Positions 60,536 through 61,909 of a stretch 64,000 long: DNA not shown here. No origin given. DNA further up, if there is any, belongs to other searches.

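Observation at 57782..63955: Nine-gene operon combining two exported flavodoxin lipoproteins, a His-rich DUF4405 membrane protein, an exported DUF362 protein and a cytoplasmic AKR-ferredoxin fusion: candidate trans-membrane redox module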

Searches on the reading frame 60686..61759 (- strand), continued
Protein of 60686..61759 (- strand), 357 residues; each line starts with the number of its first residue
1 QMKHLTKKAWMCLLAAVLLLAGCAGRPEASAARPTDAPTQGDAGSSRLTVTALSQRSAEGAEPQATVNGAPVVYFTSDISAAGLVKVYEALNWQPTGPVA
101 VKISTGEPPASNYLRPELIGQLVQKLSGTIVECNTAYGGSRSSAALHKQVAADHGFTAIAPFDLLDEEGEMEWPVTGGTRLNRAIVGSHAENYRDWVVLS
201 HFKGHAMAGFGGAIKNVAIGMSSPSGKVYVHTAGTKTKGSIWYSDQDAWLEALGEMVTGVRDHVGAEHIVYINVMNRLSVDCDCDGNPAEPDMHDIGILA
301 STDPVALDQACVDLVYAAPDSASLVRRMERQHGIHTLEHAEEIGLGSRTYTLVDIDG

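Call 60: fold_search(model_id=the predicted structure, library=pdb)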
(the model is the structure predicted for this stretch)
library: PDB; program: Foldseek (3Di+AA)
matches with E <= 10: 454; with E <= 0.001: 3
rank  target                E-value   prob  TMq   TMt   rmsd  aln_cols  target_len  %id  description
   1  2yjg_A                2.1e-04  1.00  0.34  0.30   9.6       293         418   11  Structure of the lactate racemase apoprotein from Thermoanaerobacterium thermosaccharolyticum (released 2012-05-30)
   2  2yjg_B                3.4e-04  0.98  0.28  0.25  10.4       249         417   13  Structure of the lactate racemase apoprotein from Thermoanaerobacterium thermosaccharolyticum (released 2012-05-30)
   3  5huq_A                9.6e-04  0.99  0.31  0.27   9.7       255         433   15  A tethered niacin-derived pincer complex with a nickel-carbon bond in lactate racemase (released 2016-02-10)
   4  6c1w_A                2.0e-03  0.97  0.32  0.27  10.1       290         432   12  A tethered niacin-derived pincer complex with a nickel-carbon or sulfite-carbon bond in lactate racemase (released 2018-03-14)
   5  8ezf                  2.0e-03  0.87  0.27  0.24  13.5       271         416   13  A tethered niacin-derived pincer complex with a nickel-carbon or sulfite-carbon bond in lactate racemase R98A/R100A vari (released 2023-01-25)
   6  5huq_B                2.6e-03  0.90  0.25  0.21  10.2       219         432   15  A tethered niacin-derived pincer complex with a nickel-carbon bond in lactate racemase (released 2016-02-10)
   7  8ezh                  3.3e-03  0.94  0.27  0.23   8.5       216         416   13  A tethered niacin-derived pincer complex with a nickel-carbon bond in lactate racemase R98A/R100A variant modeled with s (released 2023-01-25)
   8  9q3j_G                6.5e-03  0.80  0.23  0.19  10.6       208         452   12  Structures of LarA-like nickel-pincer nucleotide cofactor-utilizing enzyme with a single catalytic histidine residue f (released 2025-09-17)
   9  9q3k_A                1.1e-02  0.89  0.33  0.26   7.3       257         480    9  Structure of LarA-like nickel-pincer nucleotide cofactor-utilizing enzyme with a single catalytic histidine residue fr (released 2025-09-24)
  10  7s91                  1.3e-02  0.85  0.33  0.30  10.6       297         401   10  Structure of the malate racemase mar2 apoprotein from Thermoanaerobacterium thermosaccharolyticum at 2.25 angstroms reso (released 2021-10-13)
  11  9q3j_H                1.7e-02  0.75  0.24  0.20  10.1       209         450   11  Structures of LarA-like nickel-pincer nucleotide cofactor-utilizing enzyme with a single catalytic histidine residue f (released 2025-09-17)
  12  9q3j_E                2.5e-02  0.66  0.25  0.21  10.1       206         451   11  Structures of LarA-like nickel-pincer nucleotide cofactor-utilizing enzyme with a single catalytic histidine residue f (released 2025-09-17)
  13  9q3j_A                2.8e-02  0.57  0.23  0.20  10.4       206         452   13  Structures of LarA-like nickel-pincer nucleotide cofactor-utilizing enzyme with a single catalytic histidine residue f (released 2025-09-17)
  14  9q3j_D                3.8e-02  0.51  0.23  0.19  10.6       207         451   12  Structures of LarA-like nickel-pincer nucleotide cofactor-utilizing enzyme with a single catalytic histidine residue f (released 2025-09-17)
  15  4qpn                  5.9e-02  0.41  0.23  0.35   9.2       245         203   10  Crystal Structure of Human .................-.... Protein 21B (released 2014-07-09)
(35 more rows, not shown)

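Call 71: search_solved_structures(query=A3, max_evalue=10, show_alignments=3)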
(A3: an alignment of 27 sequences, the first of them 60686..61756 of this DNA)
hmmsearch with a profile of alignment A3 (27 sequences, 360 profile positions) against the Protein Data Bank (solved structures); distinct sequences matched with E-value up to 10: 3.
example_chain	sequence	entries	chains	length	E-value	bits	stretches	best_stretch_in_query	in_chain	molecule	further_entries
4ggh_A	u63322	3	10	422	1.3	11.5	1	233-281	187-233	Putative uncharacterized protein | Enolase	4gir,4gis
7cu3_B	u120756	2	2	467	1.6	11.2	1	17-72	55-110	Transmembrane protein FAM155A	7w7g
3pi7_A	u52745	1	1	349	1.7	11.1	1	159-194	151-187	NADH oxidoreductase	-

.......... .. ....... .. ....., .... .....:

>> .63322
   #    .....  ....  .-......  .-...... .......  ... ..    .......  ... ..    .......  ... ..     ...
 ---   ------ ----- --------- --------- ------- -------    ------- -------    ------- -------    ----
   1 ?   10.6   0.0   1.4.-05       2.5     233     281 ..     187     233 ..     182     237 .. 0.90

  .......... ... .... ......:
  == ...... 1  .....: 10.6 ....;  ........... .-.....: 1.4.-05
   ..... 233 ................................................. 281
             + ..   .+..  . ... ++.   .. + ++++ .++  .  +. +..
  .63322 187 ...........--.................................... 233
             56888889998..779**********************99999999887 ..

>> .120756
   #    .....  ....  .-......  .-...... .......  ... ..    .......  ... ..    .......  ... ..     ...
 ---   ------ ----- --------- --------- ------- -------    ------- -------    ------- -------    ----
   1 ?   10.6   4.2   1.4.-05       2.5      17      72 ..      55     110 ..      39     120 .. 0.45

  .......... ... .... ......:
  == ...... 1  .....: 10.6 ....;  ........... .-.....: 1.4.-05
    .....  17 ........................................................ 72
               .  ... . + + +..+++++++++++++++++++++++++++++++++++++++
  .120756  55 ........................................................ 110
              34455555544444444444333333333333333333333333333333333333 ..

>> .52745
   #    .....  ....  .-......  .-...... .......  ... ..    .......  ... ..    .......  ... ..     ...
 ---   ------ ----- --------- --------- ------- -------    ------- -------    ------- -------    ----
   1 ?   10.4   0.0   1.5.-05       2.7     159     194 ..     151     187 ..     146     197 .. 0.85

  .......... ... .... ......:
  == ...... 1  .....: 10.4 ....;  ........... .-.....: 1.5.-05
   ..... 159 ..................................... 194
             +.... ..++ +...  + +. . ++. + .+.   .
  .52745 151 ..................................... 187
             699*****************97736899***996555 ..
